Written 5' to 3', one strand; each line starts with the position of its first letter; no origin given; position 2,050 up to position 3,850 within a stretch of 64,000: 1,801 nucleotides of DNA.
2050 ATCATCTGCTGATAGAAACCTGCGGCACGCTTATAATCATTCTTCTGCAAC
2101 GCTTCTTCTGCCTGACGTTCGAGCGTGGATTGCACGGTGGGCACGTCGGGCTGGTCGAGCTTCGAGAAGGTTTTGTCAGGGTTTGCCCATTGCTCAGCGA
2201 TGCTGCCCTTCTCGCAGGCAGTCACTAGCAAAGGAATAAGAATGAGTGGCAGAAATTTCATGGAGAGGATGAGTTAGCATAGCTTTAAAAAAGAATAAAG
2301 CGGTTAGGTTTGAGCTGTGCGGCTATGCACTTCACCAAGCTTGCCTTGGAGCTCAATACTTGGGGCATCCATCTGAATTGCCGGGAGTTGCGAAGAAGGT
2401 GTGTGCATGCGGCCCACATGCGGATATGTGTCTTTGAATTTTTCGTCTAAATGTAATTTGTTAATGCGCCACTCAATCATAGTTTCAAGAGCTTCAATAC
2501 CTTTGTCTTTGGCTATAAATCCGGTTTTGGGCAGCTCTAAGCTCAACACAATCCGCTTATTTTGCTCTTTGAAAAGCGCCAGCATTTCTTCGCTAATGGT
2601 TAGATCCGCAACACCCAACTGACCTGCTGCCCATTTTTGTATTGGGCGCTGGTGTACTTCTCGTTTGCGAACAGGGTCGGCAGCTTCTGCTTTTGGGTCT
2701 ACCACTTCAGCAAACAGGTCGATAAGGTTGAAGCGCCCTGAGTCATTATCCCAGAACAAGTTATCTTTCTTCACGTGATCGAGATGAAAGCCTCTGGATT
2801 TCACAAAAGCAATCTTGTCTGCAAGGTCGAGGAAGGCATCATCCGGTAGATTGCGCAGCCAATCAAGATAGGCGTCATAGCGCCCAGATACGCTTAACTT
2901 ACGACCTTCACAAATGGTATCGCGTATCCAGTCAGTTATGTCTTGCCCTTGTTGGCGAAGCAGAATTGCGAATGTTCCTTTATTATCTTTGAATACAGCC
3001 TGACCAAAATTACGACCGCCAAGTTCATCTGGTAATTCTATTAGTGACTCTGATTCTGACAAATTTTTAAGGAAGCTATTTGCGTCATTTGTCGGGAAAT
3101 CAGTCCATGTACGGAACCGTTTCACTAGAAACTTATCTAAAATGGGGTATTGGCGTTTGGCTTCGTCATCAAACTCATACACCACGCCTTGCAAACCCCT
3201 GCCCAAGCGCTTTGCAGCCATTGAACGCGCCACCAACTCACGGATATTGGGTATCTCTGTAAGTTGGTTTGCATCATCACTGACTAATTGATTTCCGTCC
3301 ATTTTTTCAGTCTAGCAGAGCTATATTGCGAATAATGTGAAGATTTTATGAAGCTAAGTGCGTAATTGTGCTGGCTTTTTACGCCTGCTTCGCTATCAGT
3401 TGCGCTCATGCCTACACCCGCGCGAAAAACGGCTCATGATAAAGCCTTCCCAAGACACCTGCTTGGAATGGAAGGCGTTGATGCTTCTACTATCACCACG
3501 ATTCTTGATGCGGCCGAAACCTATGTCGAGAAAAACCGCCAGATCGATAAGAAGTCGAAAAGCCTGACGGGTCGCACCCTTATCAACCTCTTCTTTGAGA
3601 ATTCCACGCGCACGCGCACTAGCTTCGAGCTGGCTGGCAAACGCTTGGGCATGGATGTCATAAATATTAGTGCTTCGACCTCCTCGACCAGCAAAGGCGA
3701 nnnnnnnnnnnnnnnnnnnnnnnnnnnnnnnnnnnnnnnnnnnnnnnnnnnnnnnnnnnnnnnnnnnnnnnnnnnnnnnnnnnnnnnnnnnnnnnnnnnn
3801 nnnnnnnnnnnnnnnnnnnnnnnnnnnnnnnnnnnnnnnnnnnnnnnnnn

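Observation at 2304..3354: AT-richer orphan with a minimal protein-kinase-like motif set, leaderless and operator-controlled, divergent from pyrB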

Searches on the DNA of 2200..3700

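Call 78: search_rna_families(source=window, start=2200, end=3700, threshold=evalue, max_evalue=1)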
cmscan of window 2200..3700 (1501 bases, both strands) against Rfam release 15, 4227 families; matches with E-value up to 1: 0.
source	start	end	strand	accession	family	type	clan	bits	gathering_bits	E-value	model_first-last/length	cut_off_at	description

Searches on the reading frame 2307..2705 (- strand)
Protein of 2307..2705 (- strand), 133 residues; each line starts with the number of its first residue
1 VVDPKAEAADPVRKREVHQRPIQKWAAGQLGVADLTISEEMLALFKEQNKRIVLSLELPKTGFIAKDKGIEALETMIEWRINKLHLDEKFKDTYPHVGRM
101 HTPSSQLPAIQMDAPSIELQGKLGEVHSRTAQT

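Call 99: search_solved_structures(query=window:2307-2705:-, max_evalue=10)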
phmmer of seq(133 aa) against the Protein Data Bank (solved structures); distinct sequences matched with E-value up to 10: 2.
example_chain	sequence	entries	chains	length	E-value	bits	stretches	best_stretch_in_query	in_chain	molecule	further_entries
9kfx_A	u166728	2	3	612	0.6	13.7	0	16-57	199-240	Synthetic PPR-DYW protein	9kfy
6swl_A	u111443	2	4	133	0.71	13.4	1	10-60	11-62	Two-component response regulator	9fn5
